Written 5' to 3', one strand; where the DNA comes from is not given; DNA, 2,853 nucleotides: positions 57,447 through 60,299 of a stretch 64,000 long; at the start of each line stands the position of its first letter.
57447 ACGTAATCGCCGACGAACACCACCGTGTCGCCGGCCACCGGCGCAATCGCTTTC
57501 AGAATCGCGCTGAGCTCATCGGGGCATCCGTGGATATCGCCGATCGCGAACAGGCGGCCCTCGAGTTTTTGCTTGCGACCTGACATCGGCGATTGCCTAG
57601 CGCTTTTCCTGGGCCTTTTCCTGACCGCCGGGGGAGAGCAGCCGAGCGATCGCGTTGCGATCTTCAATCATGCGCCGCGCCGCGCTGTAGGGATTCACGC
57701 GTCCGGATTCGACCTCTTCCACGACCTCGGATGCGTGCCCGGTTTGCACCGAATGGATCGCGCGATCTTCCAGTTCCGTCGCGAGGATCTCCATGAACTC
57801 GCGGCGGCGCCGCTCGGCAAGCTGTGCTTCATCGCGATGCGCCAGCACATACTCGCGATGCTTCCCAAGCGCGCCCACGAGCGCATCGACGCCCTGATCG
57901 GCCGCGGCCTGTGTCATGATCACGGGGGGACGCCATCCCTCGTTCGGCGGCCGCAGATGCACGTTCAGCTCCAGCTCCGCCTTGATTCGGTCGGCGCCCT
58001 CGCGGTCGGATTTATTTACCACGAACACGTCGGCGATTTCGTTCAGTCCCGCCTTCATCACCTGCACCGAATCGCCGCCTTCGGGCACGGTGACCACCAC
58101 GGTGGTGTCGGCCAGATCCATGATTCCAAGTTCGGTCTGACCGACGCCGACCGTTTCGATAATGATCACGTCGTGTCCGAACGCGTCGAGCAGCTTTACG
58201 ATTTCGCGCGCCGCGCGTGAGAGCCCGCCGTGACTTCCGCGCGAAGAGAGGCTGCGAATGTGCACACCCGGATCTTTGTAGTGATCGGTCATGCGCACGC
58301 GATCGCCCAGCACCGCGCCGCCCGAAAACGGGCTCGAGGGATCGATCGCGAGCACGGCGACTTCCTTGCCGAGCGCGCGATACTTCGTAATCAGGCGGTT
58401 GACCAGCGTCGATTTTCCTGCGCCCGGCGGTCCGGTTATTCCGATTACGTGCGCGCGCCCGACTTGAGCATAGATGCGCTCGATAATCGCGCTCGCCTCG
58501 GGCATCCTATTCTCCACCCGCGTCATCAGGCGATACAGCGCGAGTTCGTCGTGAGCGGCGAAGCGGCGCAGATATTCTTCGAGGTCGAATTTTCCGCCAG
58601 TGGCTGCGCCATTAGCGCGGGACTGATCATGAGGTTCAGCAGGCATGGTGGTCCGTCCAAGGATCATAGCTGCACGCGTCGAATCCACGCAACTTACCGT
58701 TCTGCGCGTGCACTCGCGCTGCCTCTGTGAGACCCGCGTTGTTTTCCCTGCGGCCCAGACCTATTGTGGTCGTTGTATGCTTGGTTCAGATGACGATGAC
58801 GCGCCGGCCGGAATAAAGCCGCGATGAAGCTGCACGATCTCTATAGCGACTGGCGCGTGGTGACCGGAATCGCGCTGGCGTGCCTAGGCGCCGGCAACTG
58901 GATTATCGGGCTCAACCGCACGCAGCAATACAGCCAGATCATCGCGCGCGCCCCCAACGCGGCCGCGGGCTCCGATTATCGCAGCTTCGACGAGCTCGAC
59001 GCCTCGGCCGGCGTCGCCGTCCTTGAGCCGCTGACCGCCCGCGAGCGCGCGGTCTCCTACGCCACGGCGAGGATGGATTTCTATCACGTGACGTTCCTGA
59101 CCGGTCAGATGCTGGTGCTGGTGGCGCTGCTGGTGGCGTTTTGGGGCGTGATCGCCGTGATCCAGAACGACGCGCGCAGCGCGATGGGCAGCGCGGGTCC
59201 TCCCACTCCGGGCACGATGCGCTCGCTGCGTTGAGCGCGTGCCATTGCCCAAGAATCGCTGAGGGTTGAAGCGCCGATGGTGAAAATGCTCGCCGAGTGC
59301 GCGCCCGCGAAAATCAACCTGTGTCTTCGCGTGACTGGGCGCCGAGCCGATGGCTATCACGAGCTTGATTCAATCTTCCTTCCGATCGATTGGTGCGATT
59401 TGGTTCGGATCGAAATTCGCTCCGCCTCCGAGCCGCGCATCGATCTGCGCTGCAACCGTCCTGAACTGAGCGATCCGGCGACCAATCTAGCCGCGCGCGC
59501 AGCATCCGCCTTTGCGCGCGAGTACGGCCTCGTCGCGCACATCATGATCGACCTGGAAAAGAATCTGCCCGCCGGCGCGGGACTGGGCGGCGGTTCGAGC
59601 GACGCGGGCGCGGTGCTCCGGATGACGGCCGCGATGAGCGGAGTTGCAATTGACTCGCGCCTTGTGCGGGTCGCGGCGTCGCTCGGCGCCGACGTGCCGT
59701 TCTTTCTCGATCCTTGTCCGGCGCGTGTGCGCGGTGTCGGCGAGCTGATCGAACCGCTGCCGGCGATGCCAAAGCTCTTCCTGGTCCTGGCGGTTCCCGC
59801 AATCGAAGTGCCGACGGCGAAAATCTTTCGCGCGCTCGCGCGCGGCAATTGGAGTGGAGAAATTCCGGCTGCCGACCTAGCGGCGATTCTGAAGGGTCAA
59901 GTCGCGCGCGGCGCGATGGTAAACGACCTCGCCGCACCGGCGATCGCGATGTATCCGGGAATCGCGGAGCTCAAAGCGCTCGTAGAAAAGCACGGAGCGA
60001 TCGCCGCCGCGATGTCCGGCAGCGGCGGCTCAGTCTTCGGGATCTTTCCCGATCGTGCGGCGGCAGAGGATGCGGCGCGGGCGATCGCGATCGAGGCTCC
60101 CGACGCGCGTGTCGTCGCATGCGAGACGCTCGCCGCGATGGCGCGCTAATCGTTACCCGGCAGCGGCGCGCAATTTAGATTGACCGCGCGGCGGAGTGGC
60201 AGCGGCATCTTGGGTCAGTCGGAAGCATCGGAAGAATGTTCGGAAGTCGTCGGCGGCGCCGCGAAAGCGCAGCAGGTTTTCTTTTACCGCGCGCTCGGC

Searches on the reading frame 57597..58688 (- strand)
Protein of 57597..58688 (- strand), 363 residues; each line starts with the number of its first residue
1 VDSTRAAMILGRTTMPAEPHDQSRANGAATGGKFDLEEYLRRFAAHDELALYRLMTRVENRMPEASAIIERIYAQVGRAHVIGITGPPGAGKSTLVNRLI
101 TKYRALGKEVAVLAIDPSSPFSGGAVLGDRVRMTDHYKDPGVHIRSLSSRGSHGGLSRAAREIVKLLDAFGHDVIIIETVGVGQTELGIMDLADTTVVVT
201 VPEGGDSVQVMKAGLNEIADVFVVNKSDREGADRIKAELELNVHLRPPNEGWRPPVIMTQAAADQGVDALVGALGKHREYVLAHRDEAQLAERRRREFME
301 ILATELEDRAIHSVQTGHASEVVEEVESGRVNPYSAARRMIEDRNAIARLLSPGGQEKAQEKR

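Call 50: search_protein_families(library=pfam, proteins=[window:57597-58688:-], max_evalue=0.0001)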
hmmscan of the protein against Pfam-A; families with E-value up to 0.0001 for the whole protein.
window:57597-58688:- (363 aa): 4 families
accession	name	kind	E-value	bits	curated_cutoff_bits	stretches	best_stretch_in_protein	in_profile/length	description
PF03308.22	MeaB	-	1.5e-90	303.4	23.1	1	51-311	1-269/273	Methylmalonyl Co-A mutase-associated GTPase MeaB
PF02492.25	cobW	-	1.1e-07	32.1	20.7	1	81-238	2-164/180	CobW/HypB/UreG, nucleotide-binding domain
PF20720.3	nSTAND3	-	1.9e-05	24.8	27.2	1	71-112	9-50/155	Novel STAND NTPase 3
PF13401.12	AAA_22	-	2.9e-05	24.8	27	0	80-177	6-90/130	AAA domain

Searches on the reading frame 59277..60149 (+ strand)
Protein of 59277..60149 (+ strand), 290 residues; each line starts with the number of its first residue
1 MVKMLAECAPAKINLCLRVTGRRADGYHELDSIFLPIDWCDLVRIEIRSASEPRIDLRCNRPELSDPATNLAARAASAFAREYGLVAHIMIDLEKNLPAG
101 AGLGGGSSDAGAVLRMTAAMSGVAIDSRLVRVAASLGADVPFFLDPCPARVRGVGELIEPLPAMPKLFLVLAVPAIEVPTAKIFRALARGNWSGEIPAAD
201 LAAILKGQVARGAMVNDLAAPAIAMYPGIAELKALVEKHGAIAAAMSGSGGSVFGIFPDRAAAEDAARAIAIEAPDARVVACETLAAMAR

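Call 50: search_protein_families(library=pfam, proteins=[window:59277-60149:+], max_evalue=0.0001)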
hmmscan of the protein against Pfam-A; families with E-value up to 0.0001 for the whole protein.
window:59277-60149:+ (290 aa): 2 families
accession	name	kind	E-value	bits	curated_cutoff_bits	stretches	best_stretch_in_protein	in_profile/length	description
PF08544.19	GHMP_kinases_C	-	4.9e-13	49.7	21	1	215-271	22-80/85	GHMP kinases C terminal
PF00288.32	GHMP_kinases_N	-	2.7e-12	47.2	22.3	1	70-144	1-84/87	GHMP kinases N terminal domain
